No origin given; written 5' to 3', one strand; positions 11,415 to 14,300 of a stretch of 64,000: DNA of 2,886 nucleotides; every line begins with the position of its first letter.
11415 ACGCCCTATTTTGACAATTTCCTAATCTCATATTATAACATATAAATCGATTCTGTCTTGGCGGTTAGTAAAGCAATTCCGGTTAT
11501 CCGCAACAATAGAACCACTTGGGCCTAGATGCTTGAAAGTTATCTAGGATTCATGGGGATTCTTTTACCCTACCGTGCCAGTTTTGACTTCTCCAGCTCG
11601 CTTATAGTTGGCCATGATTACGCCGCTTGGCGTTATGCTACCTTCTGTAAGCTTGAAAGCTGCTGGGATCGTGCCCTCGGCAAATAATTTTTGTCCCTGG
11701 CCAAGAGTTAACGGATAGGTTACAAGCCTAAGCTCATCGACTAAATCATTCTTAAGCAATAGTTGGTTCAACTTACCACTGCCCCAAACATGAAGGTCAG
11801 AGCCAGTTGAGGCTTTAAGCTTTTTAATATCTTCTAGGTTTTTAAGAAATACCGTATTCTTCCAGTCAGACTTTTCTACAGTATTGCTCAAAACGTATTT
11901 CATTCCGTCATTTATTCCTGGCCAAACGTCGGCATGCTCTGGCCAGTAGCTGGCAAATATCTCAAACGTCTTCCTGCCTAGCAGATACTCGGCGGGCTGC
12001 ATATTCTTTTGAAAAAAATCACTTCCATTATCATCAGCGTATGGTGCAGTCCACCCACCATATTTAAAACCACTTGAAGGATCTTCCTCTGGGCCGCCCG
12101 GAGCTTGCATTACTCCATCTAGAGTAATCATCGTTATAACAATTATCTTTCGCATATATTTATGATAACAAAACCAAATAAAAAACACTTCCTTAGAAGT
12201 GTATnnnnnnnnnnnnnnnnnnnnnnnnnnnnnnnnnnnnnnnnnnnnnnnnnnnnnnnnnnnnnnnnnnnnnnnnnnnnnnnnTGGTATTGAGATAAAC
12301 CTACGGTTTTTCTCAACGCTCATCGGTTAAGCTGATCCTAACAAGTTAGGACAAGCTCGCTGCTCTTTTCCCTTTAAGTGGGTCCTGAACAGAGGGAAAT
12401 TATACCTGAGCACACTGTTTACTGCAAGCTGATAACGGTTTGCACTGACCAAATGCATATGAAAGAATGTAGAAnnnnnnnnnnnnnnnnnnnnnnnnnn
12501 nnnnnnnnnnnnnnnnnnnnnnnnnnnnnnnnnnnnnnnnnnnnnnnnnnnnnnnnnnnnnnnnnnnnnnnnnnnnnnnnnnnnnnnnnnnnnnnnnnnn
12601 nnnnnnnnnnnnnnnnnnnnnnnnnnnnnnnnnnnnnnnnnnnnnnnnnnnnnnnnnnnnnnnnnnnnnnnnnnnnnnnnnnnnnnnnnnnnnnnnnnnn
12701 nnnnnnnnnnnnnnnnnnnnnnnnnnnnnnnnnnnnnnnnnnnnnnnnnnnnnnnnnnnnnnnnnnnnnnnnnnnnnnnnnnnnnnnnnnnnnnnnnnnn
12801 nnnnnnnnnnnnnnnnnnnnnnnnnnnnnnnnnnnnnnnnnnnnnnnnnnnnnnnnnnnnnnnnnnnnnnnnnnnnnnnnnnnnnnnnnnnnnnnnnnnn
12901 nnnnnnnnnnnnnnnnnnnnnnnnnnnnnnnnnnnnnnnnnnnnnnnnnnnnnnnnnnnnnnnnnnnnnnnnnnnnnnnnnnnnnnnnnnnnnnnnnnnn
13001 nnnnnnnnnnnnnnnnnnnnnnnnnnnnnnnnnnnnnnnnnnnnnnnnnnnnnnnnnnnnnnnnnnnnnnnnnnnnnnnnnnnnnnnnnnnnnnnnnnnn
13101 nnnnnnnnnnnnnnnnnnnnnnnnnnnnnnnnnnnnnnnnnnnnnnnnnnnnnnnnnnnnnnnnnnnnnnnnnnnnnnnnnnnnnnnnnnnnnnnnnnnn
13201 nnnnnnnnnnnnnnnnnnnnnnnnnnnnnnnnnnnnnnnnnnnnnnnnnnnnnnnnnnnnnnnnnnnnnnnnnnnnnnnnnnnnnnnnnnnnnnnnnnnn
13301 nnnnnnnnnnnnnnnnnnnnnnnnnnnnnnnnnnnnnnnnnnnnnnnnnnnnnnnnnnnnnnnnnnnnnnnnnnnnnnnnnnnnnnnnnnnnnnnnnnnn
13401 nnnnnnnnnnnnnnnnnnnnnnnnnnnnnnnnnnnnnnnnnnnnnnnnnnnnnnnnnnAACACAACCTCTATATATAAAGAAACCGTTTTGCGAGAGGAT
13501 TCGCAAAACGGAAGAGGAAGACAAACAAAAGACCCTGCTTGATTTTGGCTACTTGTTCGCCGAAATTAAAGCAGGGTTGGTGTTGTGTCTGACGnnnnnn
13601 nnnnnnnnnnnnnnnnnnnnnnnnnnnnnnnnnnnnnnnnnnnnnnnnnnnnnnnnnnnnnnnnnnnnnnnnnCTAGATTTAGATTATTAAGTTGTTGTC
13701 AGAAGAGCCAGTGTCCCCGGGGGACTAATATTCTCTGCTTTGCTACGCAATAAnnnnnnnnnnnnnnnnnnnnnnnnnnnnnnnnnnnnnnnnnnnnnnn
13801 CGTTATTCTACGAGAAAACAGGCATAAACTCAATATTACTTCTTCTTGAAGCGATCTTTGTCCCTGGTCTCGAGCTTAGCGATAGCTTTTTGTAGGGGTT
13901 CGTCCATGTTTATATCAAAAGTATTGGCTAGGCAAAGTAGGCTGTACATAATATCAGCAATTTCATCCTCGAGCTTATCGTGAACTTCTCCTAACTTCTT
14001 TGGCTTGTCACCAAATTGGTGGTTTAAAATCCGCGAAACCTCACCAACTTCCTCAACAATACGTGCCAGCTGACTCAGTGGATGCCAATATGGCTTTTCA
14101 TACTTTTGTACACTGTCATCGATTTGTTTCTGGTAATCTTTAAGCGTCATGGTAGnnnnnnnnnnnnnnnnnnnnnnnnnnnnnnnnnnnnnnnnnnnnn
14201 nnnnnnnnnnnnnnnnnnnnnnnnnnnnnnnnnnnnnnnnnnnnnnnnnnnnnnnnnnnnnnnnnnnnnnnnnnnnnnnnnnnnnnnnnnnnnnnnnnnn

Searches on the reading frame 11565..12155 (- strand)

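Call 72: search_protein_families(library=pfam, proteins=[window:11565-12155:-], max_evalue=0.001)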
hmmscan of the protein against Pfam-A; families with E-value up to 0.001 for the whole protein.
window:11565-12155:- (196 aa): 1 family
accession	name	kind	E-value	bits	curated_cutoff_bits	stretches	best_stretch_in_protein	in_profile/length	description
PF01872.23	RibD_C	-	8.2e-17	62.1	24.1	1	2-171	1-187/197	RibD C-terminal domain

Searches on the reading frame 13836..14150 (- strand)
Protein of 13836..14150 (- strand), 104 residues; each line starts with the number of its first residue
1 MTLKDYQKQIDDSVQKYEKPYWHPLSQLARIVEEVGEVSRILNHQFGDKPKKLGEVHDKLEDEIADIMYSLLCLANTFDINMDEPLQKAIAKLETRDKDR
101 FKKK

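Call 72: search_protein_families(library=pfam, proteins=[window:13836-14150:-], max_evalue=0.001)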
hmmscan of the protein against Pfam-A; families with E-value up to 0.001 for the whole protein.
window:13836-14150:- (104 aa): 3 families
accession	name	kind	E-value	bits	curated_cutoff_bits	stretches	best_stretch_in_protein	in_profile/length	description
PF03819.22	MazG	-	3e-12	47.1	22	1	25-101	4-74/74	MazG nucleotide pyrophosphohydrolase domain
PF01503.22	PRA-PH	-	2.8e-05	24.9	21.3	1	3-88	1-81/86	Phosphoribosyl-ATP pyrophosphohydrolase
PF12643.12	MazG-like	-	0.00018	22.1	27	1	55-95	29-68/85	MazG-like family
